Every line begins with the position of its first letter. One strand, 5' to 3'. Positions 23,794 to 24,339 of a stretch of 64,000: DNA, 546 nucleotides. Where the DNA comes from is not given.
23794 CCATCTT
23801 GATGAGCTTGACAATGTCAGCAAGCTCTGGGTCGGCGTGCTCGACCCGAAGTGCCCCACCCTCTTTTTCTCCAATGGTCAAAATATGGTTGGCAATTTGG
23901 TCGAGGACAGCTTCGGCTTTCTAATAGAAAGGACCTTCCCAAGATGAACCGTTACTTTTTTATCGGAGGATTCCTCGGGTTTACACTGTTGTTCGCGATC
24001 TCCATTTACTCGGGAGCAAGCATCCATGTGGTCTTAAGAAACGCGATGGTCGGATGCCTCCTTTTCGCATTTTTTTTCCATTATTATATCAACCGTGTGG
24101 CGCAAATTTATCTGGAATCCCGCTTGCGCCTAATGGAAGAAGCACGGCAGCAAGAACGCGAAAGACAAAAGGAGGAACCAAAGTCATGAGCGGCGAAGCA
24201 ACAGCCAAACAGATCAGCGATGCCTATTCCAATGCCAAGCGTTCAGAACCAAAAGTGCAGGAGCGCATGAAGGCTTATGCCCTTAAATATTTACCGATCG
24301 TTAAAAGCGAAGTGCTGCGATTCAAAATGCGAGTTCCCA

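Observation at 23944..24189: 81-aa two-TM protein replaces FlhG (MinD/ParA ATPase) between flhF and fliA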

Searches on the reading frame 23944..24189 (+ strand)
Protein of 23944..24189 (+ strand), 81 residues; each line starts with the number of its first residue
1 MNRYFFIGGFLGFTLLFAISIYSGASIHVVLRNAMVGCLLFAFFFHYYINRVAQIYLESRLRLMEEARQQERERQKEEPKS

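Call 3: search_protein_families(library=pfam, proteins=[window:23944-24189:+], max_evalue=0.1)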
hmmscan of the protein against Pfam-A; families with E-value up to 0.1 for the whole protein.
window:23944-24189:+ (81 aa): 2 families
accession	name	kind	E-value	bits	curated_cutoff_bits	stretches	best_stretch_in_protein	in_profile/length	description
PF09775.14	Keratin_assoc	-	0.0023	18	23.5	1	18-64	78-121/129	Keratinocyte-associated protein 2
PF13567.11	DUF4131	-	0.087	12.9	31.6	1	4-65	6-63/165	Domain of unknown function (DUF4131)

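Call 4: search_protein_families(library=ncbifam, proteins=[window:23944-24189:+], max_evalue=0.1)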
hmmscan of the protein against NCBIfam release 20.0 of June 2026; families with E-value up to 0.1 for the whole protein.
window:23944-24189:+ (81 aa): 0 families

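Call 7: find_homologous_proteins(query=window:23944-24186:+, max_evalue=0.01)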
Query window:23944-24186:+ (81 aa): 4 proteins with E <= 0.01 among 4 candidates.
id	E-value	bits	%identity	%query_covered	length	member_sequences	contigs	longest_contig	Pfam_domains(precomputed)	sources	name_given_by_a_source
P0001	8.7e-46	171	100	100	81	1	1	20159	-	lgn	-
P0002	3.9e-38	146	83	100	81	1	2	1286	-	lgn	-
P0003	6.6e-31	123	77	77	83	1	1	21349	-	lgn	-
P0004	9.8e-29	116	62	100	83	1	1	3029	-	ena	-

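Call 9: find_encoding_contigs(protein=P0003, flank=10000, max_places=4)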
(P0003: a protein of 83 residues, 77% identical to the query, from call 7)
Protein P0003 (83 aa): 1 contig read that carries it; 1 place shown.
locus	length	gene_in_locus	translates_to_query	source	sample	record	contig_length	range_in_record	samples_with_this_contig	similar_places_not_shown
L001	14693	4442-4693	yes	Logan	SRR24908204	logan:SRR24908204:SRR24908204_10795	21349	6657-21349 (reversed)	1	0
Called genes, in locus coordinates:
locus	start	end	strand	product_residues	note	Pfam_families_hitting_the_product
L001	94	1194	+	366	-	PF01312:Bac_export_2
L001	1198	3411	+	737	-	PF00771:FHIPEP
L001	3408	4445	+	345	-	-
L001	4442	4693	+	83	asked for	-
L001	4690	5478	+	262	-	PF04542:Sigma70_r2 (weak), PF04539:Sigma70_r3 (faint), PF04297:UPF0122 (weak), PF08281:Sigma70_r4_2, PF04545:Sigma70_r4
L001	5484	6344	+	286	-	PF20560:MotA_N, PF01618:MotA_ExbB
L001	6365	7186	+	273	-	PF13677:MotB_plug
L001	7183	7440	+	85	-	-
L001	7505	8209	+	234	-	PF22692:LlgE_F_G_D1, PF06429:Flg_bbr_C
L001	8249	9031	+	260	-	PF00460:Flg_bb_rod, PF22692:LlgE_F_G_D1, PF06429:Flg_bbr_C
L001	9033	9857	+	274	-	PF13144:ChapFlgA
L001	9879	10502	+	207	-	PF02107:FlgH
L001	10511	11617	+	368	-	PF02119:FlgI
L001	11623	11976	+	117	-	-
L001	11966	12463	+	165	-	PF05130:FlgN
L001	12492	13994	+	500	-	PF22638:FlgK_D1, PF06429:Flg_bbr_C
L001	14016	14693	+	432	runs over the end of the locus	PF00669:Flagellin_N (weak)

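Call 10: find_encoding_contigs(protein=P0004, flank=10000, max_places=4)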
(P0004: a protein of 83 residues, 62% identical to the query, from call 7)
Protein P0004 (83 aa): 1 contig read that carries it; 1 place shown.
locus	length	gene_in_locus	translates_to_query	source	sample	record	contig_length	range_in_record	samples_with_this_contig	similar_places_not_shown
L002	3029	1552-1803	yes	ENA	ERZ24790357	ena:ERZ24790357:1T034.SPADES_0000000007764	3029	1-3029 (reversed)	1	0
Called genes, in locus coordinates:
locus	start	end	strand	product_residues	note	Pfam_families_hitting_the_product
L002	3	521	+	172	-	?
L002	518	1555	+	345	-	-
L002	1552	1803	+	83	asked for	-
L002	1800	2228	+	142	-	PF04542:Sigma70_r2 (weak)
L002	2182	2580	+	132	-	PF04297:UPF0122 (faint), PF08281:Sigma70_r4_2, PF04545:Sigma70_r4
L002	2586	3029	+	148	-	?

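Call 22: search_protein_representatives(alignment_id=A1)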
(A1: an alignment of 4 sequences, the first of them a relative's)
Query: 4 sequences, 83 profile positions. Proteins with E-value up to 0.001 (for the whole library): 46; up to 1e-10: 6; up to 1e-30: 1. The best 46 are listed.
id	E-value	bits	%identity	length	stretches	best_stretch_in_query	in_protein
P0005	1.2e-37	144.1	-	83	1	1-82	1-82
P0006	1.7e-24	101.9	-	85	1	1-81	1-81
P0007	2.3e-15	72.6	-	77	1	1-73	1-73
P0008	3.2e-15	72.1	-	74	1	1-71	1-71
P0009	1.4e-11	60.5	-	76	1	1-74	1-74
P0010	2.1e-11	59.9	-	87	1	1-75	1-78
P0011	4.2e-10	55.7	-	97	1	1-77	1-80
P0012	1.1e-09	54.4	-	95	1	1-81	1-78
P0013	5.1e-09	52.3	-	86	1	1-79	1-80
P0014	8.2e-09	51.6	-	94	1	1-50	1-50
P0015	2.5e-08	50.0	-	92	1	7-77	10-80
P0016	4.6e-08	49.2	-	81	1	1-81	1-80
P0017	7.5e-08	48.5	-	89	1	2-79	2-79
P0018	2.7e-07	46.7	-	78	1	1-71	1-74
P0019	3.9e-07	46.3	-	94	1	5-73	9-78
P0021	4.8e-07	46.0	-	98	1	2-65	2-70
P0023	2.2e-06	43.9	-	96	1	1-70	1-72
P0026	4.8e-06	42.8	-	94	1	3-80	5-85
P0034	1.9e-05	40.8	-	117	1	1-80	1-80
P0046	3.3e-04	36.8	-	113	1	6-80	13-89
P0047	4.5e-04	36.4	-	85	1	4-57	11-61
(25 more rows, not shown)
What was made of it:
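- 46 cluster representatives at E < 1e-3 among 1.84 billion proteins (call 22).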

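Call 26: list_cluster_members(proteins=[P0007, P0009, P0011, P0013, P0017, P0021, P0023, P0026, P0034, P0046])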
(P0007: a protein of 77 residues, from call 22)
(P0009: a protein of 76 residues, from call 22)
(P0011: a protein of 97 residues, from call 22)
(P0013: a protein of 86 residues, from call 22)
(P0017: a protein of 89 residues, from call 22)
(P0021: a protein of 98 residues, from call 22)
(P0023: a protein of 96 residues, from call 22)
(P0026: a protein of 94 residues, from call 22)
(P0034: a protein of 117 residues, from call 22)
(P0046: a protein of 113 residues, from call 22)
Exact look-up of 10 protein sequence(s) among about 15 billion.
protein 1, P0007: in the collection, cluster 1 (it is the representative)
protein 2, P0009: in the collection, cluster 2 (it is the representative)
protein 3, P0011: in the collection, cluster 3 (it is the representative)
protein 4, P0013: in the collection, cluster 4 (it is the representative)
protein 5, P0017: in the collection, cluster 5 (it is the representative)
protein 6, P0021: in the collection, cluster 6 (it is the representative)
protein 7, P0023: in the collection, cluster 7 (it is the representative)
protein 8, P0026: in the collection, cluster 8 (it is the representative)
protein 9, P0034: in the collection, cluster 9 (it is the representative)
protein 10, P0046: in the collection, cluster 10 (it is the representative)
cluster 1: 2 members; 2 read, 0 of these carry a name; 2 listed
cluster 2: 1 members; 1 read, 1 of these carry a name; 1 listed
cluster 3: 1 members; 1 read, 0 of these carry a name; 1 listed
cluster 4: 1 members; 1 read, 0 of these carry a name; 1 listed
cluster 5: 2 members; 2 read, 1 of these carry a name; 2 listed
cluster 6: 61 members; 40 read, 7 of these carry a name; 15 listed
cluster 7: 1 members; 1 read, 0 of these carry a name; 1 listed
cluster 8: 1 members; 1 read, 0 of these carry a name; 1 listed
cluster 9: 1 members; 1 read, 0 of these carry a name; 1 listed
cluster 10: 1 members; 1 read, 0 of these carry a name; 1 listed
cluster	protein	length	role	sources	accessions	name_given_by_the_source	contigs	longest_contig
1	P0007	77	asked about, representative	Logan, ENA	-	-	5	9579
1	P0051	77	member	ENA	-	-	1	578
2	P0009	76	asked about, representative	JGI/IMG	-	hypothetical protein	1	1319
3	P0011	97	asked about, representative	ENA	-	-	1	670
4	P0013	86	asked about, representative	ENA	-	-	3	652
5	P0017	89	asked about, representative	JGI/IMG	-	hypothetical protein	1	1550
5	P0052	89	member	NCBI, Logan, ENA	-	-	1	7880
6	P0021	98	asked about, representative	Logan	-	-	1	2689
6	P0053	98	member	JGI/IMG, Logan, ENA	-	uncharacterized membrane protein YjfL (UPF0719 family)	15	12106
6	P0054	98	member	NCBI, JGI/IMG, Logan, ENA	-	uncharacterized membrane protein YjfL (UPF0719 family)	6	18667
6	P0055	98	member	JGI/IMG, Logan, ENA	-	hypothetical protein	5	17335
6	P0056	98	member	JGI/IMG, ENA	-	hypothetical protein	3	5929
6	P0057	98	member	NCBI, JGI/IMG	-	uncharacterized membrane protein YjfL (UPF0719 family)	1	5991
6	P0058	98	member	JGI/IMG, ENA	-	uncharacterized membrane protein YjfL (UPF0719 family)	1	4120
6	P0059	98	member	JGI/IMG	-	uncharacterized membrane protein YjfL (UPF0719 family)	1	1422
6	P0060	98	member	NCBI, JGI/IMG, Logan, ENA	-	-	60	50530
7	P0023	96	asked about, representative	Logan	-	-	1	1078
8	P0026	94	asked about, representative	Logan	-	-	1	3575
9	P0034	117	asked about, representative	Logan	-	-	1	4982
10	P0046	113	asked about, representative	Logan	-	-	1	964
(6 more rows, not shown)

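Call 27: find_encoding_contigs(protein=P0060, flank=6000, max_places=2)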
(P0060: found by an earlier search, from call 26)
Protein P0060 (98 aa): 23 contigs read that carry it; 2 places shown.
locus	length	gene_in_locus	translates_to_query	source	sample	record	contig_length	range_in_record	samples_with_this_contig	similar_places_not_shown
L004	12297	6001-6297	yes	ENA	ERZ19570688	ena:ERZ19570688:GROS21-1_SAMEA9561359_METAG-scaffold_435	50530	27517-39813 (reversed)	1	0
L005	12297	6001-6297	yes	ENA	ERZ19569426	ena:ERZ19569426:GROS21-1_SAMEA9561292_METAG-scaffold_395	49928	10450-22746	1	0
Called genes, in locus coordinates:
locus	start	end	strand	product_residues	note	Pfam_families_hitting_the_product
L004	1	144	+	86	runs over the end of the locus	PF28396:SepQ_C (weak), PF01052:FliMN_C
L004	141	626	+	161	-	PF04347:FliO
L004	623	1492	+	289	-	-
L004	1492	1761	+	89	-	PF01313:Bac_export_3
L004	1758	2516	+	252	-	PF01311:Bac_export_1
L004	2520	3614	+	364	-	PF01312:Bac_export_2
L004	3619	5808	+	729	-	PF00771:FHIPEP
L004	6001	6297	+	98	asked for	-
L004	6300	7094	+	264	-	PF04542:Sigma70_r2, PF04539:Sigma70_r3, PF04545:Sigma70_r4, PF08281:Sigma70_r4_2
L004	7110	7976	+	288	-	PF20560:MotA_N, PF01618:MotA_ExbB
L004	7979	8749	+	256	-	PF13677:MotB_plug, PF00691:OmpA (weak)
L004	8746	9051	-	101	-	-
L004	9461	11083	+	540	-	-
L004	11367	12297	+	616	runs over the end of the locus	-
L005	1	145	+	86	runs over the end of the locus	PF28396:SepQ_C (weak), PF01052:FliMN_C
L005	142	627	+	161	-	PF04347:FliO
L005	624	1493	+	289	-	-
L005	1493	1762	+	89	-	PF01313:Bac_export_3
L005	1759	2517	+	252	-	PF01311:Bac_export_1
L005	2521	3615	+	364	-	PF01312:Bac_export_2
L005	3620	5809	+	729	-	PF00771:FHIPEP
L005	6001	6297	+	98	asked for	-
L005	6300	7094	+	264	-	PF04542:Sigma70_r2, PF04539:Sigma70_r3, PF04545:Sigma70_r4, PF08281:Sigma70_r4_2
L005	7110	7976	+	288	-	PF20560:MotA_N, PF01618:MotA_ExbB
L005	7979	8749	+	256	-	PF13677:MotB_plug, PF00691:OmpA (weak)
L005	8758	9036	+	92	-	-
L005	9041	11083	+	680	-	-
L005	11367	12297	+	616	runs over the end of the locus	-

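Call 28: find_encoding_contigs(protein=P0007, flank=6000, max_places=2)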
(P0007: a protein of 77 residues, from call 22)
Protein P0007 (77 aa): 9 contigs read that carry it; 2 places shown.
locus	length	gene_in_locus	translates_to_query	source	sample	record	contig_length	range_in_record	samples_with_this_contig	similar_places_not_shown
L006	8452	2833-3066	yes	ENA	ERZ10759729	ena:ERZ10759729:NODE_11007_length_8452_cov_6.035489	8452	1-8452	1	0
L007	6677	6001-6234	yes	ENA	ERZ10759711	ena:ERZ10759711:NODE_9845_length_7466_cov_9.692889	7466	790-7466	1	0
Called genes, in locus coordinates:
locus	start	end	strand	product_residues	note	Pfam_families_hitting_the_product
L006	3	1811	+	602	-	?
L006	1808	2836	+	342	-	PF00448:SRP54 (faint)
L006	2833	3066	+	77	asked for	-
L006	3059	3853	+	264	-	PF04542:Sigma70_r2 (weak), PF08281:Sigma70_r4_2, PF04545:Sigma70_r4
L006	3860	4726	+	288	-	PF20560:MotA_N, PF01618:MotA_ExbB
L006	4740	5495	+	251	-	PF13677:MotB_plug, PF00691:OmpA (weak)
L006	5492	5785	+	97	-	-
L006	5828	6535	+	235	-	PF22692:LlgE_F_G_D1, PF06429:Flg_bbr_C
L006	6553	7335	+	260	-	PF00460:Flg_bb_rod, PF22692:LlgE_F_G_D1, PF06429:Flg_bbr_C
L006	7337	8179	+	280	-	PF13144:ChapFlgA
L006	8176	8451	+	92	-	?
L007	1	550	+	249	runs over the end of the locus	PF00813:FliP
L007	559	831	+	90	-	PF01313:Bac_export_3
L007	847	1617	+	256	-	PF01311:Bac_export_1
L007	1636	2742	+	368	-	PF01312:Bac_export_2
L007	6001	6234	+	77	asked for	-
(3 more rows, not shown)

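Call 30: find_homologous_proteins(query=A3, max_evalue=0.001)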
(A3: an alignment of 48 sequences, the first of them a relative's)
Query A3 (48 sequences) (81 aa, profile of the alignment): 117 proteins with E <= 0.001 among 7142 candidates.
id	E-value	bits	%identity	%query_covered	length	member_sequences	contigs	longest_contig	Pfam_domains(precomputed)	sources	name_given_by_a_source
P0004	1.1e-26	110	62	100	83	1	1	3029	-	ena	-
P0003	2.0e-26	110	77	77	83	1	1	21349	-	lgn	-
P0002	2.1e-25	106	83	100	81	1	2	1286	-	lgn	-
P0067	1.3e-24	104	42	73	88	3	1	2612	-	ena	-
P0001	1.4e-24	104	100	100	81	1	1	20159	-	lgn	-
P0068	2.0e-24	103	57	99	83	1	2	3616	-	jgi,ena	-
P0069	6.7e-23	98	31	98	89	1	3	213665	-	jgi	jgi:H+/Cl- antiporter ClcA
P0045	2.6e-22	96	33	59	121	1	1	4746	-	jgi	jgi:hypothetical protein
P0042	3.2e-22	96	29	91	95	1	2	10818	-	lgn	-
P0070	5.3e-21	92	43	54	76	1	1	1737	-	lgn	-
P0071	8.3e-21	92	33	95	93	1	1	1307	-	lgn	-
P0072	8.9e-21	91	37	100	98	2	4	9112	-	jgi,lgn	jgi:uncharacterized membrane protein YjfL (UPF0719 family)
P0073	1.0e-20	91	30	95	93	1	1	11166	-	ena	-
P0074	1.2e-20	91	33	95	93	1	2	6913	-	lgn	-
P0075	1.6e-20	91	36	89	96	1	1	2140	-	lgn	-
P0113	2.0e-19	87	30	100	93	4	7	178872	-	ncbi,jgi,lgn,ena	jgi:ABC-type antimicrobial peptide transport system permease subunit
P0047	1.3e-18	85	30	84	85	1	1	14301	-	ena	-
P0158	2.5e-17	80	40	59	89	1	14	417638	-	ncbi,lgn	-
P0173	8.0e-8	50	-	-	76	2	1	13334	-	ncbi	-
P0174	4.7e-7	47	-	-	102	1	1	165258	-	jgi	jgi:hypothetical protein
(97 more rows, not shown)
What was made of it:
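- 117 hits with the family profile (call 30).
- Tried and rejected: Source names for family members were uninformative or spurious, for example YjfL, PTS IIC and ClcA (calls 26, 30).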

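Call 31: find_encoding_contigs(protein=P0158, flank=5000, max_places=1)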
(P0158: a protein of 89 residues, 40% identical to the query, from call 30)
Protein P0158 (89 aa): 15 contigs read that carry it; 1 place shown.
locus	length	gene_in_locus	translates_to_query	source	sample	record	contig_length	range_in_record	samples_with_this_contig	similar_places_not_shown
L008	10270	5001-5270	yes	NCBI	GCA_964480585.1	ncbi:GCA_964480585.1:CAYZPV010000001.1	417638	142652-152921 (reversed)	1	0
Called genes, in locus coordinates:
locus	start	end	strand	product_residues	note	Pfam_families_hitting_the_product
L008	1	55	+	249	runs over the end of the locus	PF01311:Bac_export_1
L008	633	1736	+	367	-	PF01312:Bac_export_2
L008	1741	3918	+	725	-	PF00771:FHIPEP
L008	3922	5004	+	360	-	-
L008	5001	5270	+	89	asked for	-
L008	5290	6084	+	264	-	PF04542:Sigma70_r2, PF04539:Sigma70_r3, PF04545:Sigma70_r4, PF08281:Sigma70_r4_2 (weak)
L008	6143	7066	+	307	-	PF20560:MotA_N, PF01618:MotA_ExbB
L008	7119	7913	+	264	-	PF13677:MotB_plug, PF00691:OmpA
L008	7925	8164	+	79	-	-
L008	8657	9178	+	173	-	PF22692:LlgE_F_G_D1, PF06429:Flg_bbr_C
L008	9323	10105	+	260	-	PF00460:Flg_bb_rod, PF22692:LlgE_F_G_D1, PF06429:Flg_bbr_C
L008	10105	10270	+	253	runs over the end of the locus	PF13144:ChapFlgA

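Call 32: find_encoding_contigs(protein=P0113, flank=5000, max_places=1)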
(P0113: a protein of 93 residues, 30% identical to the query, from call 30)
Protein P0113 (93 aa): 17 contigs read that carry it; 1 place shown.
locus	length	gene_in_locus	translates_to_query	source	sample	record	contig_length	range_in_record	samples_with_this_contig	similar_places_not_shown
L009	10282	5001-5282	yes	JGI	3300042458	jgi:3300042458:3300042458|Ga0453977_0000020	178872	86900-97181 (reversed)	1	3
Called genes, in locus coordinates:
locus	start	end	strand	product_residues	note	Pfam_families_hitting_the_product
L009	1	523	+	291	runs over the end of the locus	PF27998:ArabinogalactanP (weak), PF00813:FliP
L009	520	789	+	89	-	PF01313:Bac_export_3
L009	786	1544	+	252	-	PF01311:Bac_export_1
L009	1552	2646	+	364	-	PF01312:Bac_export_2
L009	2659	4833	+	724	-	PF00771:FHIPEP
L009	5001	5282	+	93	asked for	-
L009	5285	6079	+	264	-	PF04542:Sigma70_r2, PF04539:Sigma70_r3, PF04545:Sigma70_r4, PF08281:Sigma70_r4_2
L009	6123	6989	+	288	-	PF20560:MotA_N, PF01618:MotA_ExbB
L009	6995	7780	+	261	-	PF13677:MotB_plug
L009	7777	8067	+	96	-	-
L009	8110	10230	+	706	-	-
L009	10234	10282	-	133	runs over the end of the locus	-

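Call 33: find_encoding_contigs(protein=P0174, flank=5000, max_places=1)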
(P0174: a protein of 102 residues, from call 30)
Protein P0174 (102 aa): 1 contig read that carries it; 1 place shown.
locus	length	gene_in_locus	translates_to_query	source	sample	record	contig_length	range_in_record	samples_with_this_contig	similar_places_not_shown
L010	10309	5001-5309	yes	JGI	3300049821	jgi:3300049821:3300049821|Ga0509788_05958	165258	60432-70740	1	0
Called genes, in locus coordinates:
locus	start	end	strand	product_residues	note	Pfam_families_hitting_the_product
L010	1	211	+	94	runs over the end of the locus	PF00813:FliP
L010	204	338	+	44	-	-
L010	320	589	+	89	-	PF00813:FliP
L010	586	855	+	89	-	PF01313:Bac_export_3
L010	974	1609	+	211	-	PF01311:Bac_export_1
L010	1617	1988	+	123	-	PF01312:Bac_export_2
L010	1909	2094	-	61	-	-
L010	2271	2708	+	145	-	PF01312:Bac_export_2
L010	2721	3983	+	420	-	PF00771:FHIPEP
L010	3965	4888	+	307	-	PF00771:FHIPEP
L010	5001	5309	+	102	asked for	-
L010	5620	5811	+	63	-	-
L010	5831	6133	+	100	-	PF08281:Sigma70_r4_2, PF04545:Sigma70_r4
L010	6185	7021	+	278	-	PF20560:MotA_N, PF01618:MotA_ExbB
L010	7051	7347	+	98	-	PF13677:MotB_plug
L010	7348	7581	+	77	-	-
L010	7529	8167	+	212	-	-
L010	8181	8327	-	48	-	-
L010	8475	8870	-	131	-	-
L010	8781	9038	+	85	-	-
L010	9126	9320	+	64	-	-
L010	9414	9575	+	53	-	-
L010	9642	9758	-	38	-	-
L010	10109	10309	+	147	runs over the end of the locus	-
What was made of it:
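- The family is present where flhF is also absent (L004, L005, L009, L010; calls 27, 32, 33).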

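Call 34: find_encoding_contigs(protein=P0047, flank=6000, max_places=1)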
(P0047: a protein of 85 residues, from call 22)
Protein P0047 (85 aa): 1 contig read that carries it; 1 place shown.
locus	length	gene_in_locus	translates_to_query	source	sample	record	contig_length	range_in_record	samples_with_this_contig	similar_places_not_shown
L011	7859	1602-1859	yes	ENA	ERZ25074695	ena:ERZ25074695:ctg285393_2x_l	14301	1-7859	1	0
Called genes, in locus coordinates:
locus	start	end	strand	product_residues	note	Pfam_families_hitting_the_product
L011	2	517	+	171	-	?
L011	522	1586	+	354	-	-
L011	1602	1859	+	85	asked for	-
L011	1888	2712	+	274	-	PF04542:Sigma70_r2, PF08281:Sigma70_r4_2, PF04545:Sigma70_r4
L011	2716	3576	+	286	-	PF20560:MotA_N, PF01618:MotA_ExbB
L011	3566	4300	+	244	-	PF13677:MotB_plug, PF00691:OmpA (weak)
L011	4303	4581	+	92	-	-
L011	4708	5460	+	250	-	PF22692:LlgE_F_G_D1, PF06429:Flg_bbr_C (weak)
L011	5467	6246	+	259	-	PF00460:Flg_bb_rod (faint), PF22692:LlgE_F_G_D1, PF06429:Flg_bbr_C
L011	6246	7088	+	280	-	PF13144:ChapFlgA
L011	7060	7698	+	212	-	PF02107:FlgH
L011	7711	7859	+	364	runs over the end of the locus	PF02119:FlgI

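Call 35: find_encoding_contigs(protein=P0173, flank=6000, max_places=1)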
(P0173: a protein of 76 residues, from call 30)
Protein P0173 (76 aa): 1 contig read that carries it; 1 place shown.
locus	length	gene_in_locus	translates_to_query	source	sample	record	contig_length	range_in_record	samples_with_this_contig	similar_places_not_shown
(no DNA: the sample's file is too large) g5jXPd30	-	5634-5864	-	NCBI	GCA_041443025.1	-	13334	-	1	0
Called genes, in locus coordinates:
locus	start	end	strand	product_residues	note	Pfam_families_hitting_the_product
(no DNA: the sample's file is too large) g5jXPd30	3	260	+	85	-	?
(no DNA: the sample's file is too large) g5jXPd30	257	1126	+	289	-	PF00813:FliP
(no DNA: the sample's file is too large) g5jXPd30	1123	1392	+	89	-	-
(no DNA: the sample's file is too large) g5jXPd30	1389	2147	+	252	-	PF01311:Bac_export_1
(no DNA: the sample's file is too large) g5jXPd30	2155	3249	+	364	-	PF01312:Bac_export_2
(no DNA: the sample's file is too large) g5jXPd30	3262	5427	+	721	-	PF00771:FHIPEP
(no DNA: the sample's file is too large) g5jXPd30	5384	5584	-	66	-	-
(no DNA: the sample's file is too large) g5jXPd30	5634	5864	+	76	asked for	-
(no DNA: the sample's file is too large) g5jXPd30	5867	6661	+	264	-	PF04542:Sigma70_r2, PF04539:Sigma70_r3, PF04545:Sigma70_r4, PF08281:Sigma70_r4_2 (weak)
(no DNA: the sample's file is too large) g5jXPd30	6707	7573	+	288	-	PF20560:MotA_N, PF01618:MotA_ExbB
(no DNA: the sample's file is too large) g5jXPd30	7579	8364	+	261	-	PF13677:MotB_plug, PF00691:OmpA (weak)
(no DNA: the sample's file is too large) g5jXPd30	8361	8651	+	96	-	-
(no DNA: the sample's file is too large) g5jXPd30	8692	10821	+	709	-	-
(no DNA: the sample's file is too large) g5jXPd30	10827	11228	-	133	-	-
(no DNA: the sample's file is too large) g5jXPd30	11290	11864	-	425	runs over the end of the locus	-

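Call 36: search_solved_structures(query=A3, max_evalue=10, show_alignments=3)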
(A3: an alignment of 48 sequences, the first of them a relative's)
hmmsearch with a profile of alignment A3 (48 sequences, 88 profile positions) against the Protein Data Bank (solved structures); distinct sequences matched with E-value up to 10: 2.
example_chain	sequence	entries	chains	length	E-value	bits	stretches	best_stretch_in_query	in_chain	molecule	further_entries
8c4d_A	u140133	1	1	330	0.98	12.7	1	8-33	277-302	N-acetylmuramoyl-L-alanine amidase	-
9u82_A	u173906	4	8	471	1.8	11.8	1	11-63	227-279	PTS galactitol transporter subunit IIC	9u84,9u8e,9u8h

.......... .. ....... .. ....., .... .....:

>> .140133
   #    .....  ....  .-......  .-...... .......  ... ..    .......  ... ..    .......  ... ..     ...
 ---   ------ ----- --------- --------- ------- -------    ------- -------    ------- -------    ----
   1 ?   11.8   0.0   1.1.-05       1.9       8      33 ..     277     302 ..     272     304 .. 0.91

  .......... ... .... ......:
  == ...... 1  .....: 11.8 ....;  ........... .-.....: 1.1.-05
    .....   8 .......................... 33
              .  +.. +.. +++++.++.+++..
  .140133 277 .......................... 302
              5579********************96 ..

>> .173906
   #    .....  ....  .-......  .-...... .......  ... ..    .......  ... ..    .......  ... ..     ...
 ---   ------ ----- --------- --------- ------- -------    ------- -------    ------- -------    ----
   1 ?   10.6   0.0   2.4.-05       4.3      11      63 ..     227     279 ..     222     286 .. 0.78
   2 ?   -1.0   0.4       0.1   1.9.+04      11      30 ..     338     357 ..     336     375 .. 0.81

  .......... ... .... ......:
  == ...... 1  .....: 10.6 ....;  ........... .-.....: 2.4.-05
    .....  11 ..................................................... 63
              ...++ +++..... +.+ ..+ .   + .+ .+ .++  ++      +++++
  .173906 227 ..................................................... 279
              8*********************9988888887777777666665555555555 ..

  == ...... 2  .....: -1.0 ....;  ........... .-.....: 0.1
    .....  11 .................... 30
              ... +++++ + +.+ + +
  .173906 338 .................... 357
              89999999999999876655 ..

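Call 38: search_protein_families(library=ncbifam, alignment_id=A3, max_evalue=1)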
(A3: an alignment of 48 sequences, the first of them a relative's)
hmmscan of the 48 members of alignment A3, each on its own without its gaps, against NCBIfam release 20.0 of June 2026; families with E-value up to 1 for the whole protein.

A. member 1, P0001 (81 aa): 0 families

B. families by the number of members that match (of 48 scanned): 52 families (the first 25 are shown)
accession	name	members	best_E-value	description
NF045516.2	SepX_GlpR_1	3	0.0012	divisome protein SepX/GlpR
NF010827.0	PRK14231.1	3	0.017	fluoride efflux transporter CrcB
NF007905.0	PRK10614.1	2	0.0014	multidrug efflux RND transporter permease subunit MdtC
NF010797.0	PRK14201.1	2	0.016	fluoride efflux transporter CrcB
NF033887.1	conj_TraX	2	0.021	conjugal transfer protein TraX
NF047332.1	Chlamy_GarD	2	0.029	inclusion membrane protein GarD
NF051885.1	tranpepglycosPbpC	2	0.039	multimodular transpeptidase-transglycosylase PbpC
NF045939.1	MHJ_0274_fam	2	0.15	MHJ_0274 family protein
TIGR02084.1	leud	1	0.0056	3-isopropylmalate dehydratase small subunit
TIGR01195.1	oadG_fam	1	0.0073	sodium pump decarboxylases, gamma subunit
NF009345.0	PRK12705.1-2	1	0.0099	hypothetical protein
TIGR02087.1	LEUD_arch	1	0.015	LeuD/DmdB family oxidoreductase small subunit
TIGR04156.1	cyanoexo_CrtB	1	0.015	cyanoexosortase B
NF050099.1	SepX_GlpR_2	1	0.015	divisome protein SepX/GlpR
NF040986.1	MamH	1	0.016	magnetosome biogenesis transporter MamH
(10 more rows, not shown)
